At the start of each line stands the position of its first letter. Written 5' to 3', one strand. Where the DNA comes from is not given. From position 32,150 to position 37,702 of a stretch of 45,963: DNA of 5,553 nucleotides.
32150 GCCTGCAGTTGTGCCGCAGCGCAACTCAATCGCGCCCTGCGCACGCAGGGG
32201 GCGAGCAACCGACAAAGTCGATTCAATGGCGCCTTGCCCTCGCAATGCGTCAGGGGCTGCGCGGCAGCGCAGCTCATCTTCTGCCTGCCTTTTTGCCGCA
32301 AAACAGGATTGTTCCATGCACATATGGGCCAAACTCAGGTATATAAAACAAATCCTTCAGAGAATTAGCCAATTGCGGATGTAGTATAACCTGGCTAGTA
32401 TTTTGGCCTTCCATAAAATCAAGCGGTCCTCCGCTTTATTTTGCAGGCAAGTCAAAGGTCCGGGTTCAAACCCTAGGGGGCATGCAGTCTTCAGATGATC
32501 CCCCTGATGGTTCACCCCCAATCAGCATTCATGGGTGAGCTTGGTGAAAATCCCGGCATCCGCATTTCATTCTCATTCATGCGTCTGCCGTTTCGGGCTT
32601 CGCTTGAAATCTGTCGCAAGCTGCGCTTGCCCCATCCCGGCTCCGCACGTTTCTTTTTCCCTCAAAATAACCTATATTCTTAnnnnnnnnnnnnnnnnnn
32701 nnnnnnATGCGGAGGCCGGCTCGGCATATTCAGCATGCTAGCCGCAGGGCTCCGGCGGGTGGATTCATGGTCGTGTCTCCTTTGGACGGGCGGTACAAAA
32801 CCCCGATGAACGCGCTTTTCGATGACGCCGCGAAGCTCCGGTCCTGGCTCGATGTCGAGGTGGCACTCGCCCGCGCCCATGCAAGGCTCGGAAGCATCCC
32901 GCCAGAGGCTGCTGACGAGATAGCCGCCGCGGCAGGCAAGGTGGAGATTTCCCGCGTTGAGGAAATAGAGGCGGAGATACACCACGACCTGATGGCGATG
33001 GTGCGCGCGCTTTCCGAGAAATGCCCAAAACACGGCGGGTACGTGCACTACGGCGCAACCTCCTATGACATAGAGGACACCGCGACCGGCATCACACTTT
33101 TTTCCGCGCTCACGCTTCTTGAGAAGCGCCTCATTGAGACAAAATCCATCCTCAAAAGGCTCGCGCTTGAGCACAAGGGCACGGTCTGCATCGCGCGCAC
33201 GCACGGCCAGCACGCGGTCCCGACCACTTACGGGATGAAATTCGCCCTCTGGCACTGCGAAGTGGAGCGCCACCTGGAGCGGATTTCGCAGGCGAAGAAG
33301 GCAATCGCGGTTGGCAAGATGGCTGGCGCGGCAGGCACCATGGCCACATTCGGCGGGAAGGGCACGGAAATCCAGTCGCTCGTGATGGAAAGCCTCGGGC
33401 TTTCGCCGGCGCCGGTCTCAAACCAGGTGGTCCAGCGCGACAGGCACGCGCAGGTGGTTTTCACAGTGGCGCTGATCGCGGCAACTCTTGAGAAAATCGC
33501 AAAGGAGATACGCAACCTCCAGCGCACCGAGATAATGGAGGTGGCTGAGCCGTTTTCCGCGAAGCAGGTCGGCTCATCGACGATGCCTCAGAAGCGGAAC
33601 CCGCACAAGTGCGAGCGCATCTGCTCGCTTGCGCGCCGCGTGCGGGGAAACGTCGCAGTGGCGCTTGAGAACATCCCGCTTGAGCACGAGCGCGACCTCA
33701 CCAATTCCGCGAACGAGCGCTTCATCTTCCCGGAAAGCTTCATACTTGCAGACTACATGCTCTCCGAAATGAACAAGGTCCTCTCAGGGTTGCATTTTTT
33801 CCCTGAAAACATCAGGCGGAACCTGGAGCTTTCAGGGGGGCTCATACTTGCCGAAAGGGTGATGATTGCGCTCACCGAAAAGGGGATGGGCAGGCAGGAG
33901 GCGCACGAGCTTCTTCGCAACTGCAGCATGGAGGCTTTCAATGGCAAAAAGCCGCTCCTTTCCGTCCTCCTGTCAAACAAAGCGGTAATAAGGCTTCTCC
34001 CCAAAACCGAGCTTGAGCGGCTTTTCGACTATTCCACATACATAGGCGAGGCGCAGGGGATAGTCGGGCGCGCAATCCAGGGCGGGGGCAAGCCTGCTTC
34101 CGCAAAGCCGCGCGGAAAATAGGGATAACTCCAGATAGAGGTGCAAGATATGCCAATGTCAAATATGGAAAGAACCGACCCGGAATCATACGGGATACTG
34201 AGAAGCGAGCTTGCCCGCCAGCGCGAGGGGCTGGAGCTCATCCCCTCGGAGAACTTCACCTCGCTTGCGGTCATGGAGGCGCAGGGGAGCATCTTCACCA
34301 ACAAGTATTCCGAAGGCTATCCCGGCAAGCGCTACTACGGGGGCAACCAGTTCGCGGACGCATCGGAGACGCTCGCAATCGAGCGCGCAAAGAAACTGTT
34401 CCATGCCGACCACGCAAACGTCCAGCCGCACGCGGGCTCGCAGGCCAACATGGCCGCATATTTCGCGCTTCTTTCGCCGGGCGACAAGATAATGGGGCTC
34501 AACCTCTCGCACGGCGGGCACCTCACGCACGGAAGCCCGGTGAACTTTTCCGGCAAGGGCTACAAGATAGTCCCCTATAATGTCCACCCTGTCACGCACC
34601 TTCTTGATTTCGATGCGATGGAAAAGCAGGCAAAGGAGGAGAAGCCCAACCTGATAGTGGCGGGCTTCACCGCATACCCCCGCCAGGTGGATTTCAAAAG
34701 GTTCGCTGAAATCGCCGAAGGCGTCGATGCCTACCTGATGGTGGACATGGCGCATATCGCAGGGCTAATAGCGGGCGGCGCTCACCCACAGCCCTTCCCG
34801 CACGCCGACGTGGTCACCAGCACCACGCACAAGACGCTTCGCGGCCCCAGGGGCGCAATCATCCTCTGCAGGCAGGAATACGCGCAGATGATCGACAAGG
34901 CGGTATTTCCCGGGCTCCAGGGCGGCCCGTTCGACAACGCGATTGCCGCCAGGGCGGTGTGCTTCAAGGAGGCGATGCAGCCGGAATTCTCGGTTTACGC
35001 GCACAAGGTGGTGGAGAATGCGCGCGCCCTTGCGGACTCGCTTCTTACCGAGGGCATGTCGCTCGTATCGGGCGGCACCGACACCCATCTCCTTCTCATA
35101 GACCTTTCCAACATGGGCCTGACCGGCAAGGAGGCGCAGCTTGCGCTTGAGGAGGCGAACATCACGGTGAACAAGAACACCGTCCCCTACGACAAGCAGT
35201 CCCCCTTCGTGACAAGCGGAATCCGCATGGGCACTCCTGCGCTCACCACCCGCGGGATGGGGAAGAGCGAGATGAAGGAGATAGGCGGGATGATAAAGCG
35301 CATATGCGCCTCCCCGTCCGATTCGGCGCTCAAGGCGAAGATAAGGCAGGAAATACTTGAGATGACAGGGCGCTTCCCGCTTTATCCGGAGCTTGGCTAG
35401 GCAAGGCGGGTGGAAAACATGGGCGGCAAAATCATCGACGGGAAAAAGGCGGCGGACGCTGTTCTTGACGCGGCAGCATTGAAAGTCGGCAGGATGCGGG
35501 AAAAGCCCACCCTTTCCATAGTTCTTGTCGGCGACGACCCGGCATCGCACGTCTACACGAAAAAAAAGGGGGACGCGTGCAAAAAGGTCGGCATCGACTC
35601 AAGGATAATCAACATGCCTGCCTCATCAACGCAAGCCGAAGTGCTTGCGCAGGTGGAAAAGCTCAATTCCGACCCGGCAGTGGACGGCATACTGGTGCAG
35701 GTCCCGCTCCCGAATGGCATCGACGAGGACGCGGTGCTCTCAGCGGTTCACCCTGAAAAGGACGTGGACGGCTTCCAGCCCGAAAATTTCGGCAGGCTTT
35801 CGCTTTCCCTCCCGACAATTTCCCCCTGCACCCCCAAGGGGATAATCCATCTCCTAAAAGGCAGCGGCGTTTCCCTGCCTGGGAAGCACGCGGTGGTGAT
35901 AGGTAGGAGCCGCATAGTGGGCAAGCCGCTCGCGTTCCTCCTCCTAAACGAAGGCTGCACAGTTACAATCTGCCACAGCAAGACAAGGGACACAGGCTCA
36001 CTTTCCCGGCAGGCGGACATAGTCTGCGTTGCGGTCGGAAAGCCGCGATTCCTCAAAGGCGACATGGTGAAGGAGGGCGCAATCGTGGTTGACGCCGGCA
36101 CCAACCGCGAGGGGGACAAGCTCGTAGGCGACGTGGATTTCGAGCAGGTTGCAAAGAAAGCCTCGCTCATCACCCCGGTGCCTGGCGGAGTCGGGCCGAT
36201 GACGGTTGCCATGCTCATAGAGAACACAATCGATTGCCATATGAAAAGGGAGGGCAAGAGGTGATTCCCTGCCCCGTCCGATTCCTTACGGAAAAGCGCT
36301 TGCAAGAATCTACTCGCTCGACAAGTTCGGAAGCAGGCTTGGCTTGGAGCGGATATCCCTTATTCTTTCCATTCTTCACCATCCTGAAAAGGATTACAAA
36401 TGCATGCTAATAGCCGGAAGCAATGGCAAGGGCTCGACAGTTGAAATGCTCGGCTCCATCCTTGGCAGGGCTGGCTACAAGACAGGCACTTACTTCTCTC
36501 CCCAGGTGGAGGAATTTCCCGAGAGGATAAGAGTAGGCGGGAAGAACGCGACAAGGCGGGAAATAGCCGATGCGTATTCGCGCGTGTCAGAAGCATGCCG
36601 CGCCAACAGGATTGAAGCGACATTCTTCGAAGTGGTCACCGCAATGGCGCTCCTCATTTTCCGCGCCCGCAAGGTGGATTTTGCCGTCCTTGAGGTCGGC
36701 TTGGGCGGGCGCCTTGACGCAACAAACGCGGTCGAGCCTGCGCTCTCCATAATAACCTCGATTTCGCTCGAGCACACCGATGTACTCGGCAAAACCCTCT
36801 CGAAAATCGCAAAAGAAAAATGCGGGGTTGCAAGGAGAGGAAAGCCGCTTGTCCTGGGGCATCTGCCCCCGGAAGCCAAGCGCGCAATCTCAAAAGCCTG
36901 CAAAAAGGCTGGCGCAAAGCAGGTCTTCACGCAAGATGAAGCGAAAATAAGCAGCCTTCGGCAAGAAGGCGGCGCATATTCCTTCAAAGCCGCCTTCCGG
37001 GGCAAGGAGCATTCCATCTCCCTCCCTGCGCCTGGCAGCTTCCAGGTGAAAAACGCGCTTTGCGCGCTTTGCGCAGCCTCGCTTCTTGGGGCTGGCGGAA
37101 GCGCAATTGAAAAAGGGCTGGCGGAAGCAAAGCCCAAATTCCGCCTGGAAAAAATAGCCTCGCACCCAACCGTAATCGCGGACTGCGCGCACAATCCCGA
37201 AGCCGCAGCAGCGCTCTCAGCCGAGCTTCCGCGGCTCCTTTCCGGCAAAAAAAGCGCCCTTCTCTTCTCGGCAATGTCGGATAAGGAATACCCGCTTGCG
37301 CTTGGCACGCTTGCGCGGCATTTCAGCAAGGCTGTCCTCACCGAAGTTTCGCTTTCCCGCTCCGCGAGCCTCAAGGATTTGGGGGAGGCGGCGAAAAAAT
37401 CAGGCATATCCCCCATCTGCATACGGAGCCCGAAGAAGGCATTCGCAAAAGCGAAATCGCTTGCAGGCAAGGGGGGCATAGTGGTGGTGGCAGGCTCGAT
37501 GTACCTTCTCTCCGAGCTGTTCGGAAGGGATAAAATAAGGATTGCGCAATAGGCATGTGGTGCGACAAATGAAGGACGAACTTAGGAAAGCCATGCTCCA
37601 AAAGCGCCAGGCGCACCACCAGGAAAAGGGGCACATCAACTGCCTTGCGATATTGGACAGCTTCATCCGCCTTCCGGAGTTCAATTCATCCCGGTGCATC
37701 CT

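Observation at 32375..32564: tRNA-Gly(UCC) also carries a canonical intron plus an 80-nt T-loop intron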

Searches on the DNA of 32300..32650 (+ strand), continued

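Call 71: search_with_rna_model(model_id=R1, sources=[L081, L082, L083, L084, L085, L086, L087, L088, L089, L090, L091, L092, L093, L094, L095, L096, L097, L098, L099, L100, L101, L102, L103, L104, L105, L106, L107, L108, L109, L110, L111, L112, L113, L114, L115, L116, L117, L118, L119, L120, L121, L122, L123, L124, L125, L126, L127, L128, L129, L130, L131, L132, L133, L134, L135, L136, L137, L138, L139, L140, L141, L142, L143, L144], max_evalue=0.1)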
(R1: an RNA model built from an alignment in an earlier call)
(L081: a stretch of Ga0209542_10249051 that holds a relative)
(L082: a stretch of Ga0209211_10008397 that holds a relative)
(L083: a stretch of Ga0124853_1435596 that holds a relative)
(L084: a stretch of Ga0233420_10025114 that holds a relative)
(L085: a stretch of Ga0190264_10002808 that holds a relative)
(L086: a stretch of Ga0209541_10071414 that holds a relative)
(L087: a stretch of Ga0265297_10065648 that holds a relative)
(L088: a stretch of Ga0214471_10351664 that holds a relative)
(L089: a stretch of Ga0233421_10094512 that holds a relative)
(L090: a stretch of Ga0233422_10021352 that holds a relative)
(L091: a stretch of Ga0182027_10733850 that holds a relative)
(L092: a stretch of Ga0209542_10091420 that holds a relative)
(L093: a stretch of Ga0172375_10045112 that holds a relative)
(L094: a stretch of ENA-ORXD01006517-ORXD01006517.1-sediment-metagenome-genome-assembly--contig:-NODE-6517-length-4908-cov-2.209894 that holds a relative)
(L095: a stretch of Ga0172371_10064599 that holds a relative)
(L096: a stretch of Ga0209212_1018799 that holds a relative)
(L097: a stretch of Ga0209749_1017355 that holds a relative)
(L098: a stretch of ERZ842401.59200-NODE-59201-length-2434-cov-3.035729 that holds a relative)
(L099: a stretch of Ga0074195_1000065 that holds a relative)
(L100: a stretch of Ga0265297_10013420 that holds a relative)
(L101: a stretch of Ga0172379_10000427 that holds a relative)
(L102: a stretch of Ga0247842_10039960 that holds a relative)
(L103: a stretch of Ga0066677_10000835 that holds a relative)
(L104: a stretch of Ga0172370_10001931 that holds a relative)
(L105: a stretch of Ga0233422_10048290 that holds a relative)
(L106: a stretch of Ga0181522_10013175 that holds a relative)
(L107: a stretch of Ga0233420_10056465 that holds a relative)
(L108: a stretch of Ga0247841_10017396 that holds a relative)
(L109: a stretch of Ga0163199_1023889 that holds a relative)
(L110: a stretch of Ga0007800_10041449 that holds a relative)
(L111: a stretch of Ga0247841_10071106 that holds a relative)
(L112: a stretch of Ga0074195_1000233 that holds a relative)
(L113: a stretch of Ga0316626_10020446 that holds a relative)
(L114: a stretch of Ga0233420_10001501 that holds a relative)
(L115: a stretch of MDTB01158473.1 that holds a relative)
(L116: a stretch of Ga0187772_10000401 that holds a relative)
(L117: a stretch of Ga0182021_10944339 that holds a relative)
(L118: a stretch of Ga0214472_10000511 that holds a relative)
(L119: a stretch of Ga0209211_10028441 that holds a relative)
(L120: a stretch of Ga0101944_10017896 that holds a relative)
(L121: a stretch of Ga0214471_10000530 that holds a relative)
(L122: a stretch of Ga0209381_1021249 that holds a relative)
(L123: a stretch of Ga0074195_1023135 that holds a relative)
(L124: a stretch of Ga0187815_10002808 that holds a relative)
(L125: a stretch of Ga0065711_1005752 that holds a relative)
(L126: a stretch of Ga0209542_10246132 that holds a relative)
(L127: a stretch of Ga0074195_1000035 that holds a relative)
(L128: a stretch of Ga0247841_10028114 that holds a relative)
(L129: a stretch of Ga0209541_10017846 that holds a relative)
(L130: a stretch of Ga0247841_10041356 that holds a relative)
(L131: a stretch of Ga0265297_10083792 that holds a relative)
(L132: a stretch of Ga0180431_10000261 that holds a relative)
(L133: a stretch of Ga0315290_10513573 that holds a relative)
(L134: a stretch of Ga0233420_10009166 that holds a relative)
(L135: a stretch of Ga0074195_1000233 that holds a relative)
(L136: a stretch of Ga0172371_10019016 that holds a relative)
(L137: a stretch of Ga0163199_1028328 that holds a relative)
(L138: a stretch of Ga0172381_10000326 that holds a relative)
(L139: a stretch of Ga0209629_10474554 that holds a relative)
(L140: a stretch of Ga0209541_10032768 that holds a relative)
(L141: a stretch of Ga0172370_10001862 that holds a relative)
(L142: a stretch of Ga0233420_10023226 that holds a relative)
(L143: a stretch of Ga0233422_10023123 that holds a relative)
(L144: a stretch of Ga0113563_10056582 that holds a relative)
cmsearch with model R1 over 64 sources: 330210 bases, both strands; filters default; matches with E-value up to 0.1: 64.
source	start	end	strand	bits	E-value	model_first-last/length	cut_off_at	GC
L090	171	219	+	70.9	7.9e-17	1-49/49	no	0.57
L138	582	630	-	70.9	8e-17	1-49/49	no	0.59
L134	1375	1423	-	69.3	2.1e-16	1-49/49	no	0.59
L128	2037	2085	+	69.1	2.4e-16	1-49/49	no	0.65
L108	867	915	+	68.2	4.3e-16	1-49/49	no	0.63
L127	6971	7020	-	67.9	5.3e-16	1-49/49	no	0.6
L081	95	143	+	67.8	5.6e-16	1-49/49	no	0.63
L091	863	911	-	67.6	6.1e-16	1-49/49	no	0.61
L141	10236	10284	+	67.6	6.3e-16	1-49/49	no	0.63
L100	2779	2827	-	67.5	6.4e-16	1-49/49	no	0.65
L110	1036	1084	-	67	8.9e-16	1-49/49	no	0.59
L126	133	181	+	66.3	1.4e-15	1-49/49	no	0.67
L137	2643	2691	+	65.8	2e-15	1-49/49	no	0.63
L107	383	431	-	65.6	2.1e-15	1-49/49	no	0.59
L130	2210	2258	-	65.3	2.7e-15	1-49/49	no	0.59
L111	2456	2504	-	65.3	2.7e-15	1-49/49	no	0.63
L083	2114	2161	-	65.2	2.8e-15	1-49/49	no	0.65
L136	1948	1997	+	64.9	3.4e-15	1-49/49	no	0.62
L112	3167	3215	+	64.8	3.6e-15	1-49/49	no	0.63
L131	1574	1622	-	64.8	3.7e-15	1-49/49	no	0.67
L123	1457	1505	-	64.2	5.1e-15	1-49/49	no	0.61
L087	2591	2639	-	64.2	5.2e-15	1-49/49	no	0.59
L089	269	317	+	63.2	9.7e-15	1-49/49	no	0.61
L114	444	492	-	63.2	9.7e-15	1-49/49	no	0.61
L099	3259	3306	+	62.7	1.3e-14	1-49/49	no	0.65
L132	6291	6340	-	62.7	1.3e-14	1-49/49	no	0.64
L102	562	610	-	62.4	1.7e-14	1-49/49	no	0.67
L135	862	911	+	62.3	1.7e-14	1-49/49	no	0.66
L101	77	123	-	62.1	2e-14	1-49/49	no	0.6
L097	393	442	-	61.6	2.8e-14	1-49/49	no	0.62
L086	214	262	-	61.4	3e-14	1-49/49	no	0.69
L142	231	277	-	60.4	5.9e-14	1-49/49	no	0.64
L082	2081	2128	+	59.8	8.4e-14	1-49/49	no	0.65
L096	3081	3128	+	59.8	8.4e-14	1-49/49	no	0.65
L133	957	1005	-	59.7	9e-14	1-49/49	no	0.67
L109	2348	2395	-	58.9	1.5e-13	1-49/49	no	0.62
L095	2171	2220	-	58.1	2.5e-13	1-49/49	no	0.56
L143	621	669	+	57.2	4.4e-13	1-49/49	no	0.57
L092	2283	2330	-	56.1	8.6e-13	1-49/49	no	0.71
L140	5841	5888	+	56.1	8.6e-13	1-49/49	no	0.71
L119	3028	3075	+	54.2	2.9e-12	1-49/49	no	0.67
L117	59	105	+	52.9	6.5e-12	1-49/49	no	0.62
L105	1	46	+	52.9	6.6e-12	2-49/49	5'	0.61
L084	1122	1168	+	52.2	9.9e-12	1-49/49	no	0.64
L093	1308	1342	-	49.6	5.1e-11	1-49/49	no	0.74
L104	147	181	+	49.6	5.1e-11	1-49/49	no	0.74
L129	4628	4662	-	49.6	5.1e-11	1-49/49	no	0.74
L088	1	27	+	25.2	0.00024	23-49/49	5'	0.63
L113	2714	2731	-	23.6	0.00068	1-49/49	no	0.72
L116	5795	5812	+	23.6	0.00068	1-49/49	no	0.72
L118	2545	2562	+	23.6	0.00068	1-49/49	no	0.72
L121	8303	8320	+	23.6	0.00068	1-49/49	no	0.72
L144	3060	3077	+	23.6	0.00068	1-49/49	no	0.72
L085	3404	3421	-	19.4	0.0094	1-49/49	no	0.67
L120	899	916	+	19.4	0.0094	1-49/49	no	0.67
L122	2883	2900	-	19.4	0.0094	1-49/49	no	0.67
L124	3480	3497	-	19.3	0.0097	1-49/49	no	0.67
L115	811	828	-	19.3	0.0097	1-49/49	no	0.67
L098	1184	1219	-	19.2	0.011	1-49/49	no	0.72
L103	2839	2856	-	18.8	0.014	1-49/49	no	0.67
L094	2163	2180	+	18.7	0.014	1-49/49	no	0.72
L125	2313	2345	+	18.2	0.019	1-49/49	no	0.64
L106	1012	1029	+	16.4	0.06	1-49/49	no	0.72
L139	5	22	-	16.4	0.06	1-49/49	no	0.72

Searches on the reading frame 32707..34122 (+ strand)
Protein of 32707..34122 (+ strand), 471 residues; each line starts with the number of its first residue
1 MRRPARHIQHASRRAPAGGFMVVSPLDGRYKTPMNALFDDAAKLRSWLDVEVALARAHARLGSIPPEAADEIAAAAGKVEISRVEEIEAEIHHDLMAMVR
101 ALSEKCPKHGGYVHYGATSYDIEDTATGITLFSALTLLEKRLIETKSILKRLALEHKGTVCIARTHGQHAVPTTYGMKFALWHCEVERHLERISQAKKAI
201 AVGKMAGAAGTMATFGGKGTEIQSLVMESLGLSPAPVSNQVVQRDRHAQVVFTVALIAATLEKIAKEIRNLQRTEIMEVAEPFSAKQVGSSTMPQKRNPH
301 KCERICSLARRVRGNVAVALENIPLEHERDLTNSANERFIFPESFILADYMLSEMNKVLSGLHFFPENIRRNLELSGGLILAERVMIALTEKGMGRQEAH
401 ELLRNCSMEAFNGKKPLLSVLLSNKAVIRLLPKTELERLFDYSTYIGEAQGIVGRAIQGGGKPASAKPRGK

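Call 9: find_related_loci(query=window:32707-34122:+, collection=genome_contigs, flank=4000)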
Query window:32707-34122:+ (471 aa) in genome_contigs; peptide patterns used: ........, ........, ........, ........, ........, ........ (x = any residue, [..] = any of these).
377 stretches matched a pattern; 341 encode a relative of the query (tblastn E <= 1e-3); the best 80 are kept; 80 distinct loci.
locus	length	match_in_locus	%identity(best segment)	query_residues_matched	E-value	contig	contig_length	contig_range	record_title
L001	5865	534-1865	72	16-457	0e+0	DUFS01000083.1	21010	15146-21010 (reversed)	MAG TPA_asm: Candidatus Micrarchaeota archaeon isolate UBA10161 contig_4461, whole genome shotgun sequence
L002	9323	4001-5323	73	18-458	0e+0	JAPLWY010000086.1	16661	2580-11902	MAG: Candidatus Micrarchaeota archaeon isolate LacPavin_0419_WC90_MAG_52_6 LacPavin_0419_WC90_scaffold_51879, whole geno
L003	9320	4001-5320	73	18-457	0e+0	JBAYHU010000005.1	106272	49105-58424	MAG: Candidatus Micrarchaeia archaeon isolate SO_2016_GW1_157 scaffold00427_OW334_2016, whole genome shotgun sequence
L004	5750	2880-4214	71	15-457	0e+0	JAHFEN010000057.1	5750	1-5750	MAG: Candidatus Micrarchaeota archaeon isolate nzgw27 NODE_50641_length_5751_cov_2.554707, whole genome shotgun sequence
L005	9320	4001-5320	73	18-457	0e+0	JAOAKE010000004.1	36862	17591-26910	MAG: Candidatus Micrarchaeota archaeon isolate SKW311 NODE_4_length_36862_cov_4.473454, whole genome shotgun sequence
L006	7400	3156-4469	72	21-458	0e+0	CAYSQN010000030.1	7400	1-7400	MAG TPA_asm: Candidatus Micrarchaeota archaeon isolate binchicken_co105_55 genome assembly, contig: NODE_13263_length_74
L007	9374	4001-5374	69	17-470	0e+0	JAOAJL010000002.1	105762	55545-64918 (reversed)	MAG: Candidatus Micrarchaeota archaeon isolate SKW198 NODE_2_length_105762_cov_4.783337, whole genome shotgun sequence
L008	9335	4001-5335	72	15-459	0e+0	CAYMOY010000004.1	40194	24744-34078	MAG TPA_asm: Candidatus Micrarchaeota archaeon isolate binchicken_co66_60 genome assembly, contig: NODE_1709_length_4019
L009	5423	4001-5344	72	12-457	0e+0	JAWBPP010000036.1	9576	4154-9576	MAG: Candidatus Anstonellaceae archaeon isolate HNT-4_202101_bins_86 HNT-4_202101_bins_86_scaffold_36, whole genome shot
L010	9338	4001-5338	70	17-462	0e+0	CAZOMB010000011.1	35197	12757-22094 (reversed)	MAG TPA_asm: Candidatus Micrarchaeota archaeon isolate binchicken_co334_127 genome assembly, contig: NODE_1961_length_35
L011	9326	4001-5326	71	18-458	0e+0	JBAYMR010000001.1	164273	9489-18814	MAG: Candidatus Micrarchaeia archaeon isolate SO_2016_LW1_44 scaffold00026_LW64-88_2016, whole genome shotgun sequence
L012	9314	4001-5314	71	21-458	0e+0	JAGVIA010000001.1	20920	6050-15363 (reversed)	MAG: archaeon isolate DeMMO2_7 c_000000038100, whole genome shotgun sequence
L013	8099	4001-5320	69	14-453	0e+0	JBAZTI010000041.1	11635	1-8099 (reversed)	MAG: Candidatus Micrarchaeia archaeon isolate SO_2017_GW1_2 NODE_20647_length_11635_cov_0.916754_OW334_2017, whole genom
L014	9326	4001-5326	70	17-458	0e+0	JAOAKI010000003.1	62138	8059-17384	MAG: Candidatus Micrarchaeota archaeon isolate SKW47 k141_1649928, whole genome shotgun sequence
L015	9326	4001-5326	70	18-458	0e+0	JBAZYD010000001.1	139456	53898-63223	MAG: Candidatus Micrarchaeia archaeon isolate SO_2017_GW1_72 NODE_887_length_139456_cov_1.318441_OW334_2017, whole genom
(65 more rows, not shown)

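Call 10: find_encoding_contigs(protein=window:32707-34122:+, flank=3000, max_places=6)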
Protein window:32707-34122:+ (471 aa): no gene with exactly this product is on record in the collection.

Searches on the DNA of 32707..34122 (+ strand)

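Call 75: search_rna_families(sources=[L013, L015, L018, L068], threshold=gathering, show_alignments=4)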
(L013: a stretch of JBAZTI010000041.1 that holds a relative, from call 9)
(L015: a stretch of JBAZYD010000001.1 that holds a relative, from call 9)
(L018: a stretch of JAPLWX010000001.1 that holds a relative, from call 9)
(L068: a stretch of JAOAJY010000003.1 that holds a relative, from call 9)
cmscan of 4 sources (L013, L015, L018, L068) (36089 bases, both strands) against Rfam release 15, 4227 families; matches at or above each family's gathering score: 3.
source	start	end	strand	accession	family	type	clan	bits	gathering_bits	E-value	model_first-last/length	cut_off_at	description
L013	3759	3852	-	RF00005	tRNA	Gene; tRNA;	CL00001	52.3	29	1.3e-08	1-71/71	no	tRNA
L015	3791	3886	+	RF00005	tRNA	Gene; tRNA;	CL00001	52.2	29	1.4e-08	1-71/71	no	tRNA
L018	3800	3896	+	RF00005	tRNA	Gene; tRNA;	CL00001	52.1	29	1.5e-08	1-71/71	no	tRNA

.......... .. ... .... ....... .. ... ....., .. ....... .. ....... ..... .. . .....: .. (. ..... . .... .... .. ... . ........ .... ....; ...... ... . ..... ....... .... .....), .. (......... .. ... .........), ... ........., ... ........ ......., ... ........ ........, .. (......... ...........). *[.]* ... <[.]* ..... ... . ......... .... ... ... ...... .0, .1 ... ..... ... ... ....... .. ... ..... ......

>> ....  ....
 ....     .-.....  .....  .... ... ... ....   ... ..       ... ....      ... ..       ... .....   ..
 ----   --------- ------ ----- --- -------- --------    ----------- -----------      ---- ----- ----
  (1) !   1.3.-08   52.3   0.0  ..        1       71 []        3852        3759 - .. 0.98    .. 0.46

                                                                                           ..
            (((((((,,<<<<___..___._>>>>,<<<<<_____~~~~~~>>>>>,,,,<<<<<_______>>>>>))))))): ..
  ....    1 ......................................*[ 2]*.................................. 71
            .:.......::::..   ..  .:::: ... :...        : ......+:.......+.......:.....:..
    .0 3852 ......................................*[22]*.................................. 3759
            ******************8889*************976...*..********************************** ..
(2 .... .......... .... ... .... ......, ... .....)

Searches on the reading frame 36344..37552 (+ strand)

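Call 33: search_protein_families(library=pfam, proteins=[window:36344-37552:+], max_evalue=0.00001)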
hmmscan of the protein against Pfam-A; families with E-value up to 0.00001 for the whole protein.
window:36344-37552:+ (402 aa): 2 families
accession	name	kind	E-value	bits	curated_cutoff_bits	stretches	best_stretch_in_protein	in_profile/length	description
PF08245.18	Mur_ligase_M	-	3.6e-17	63.4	24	1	23-245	1-200/200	Mur ligase middle domain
PF02875.26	Mur_ligase_C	-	9.5e-14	52.8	28.4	1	267-385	2-126/127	Mur ligase, glutamate ligase domain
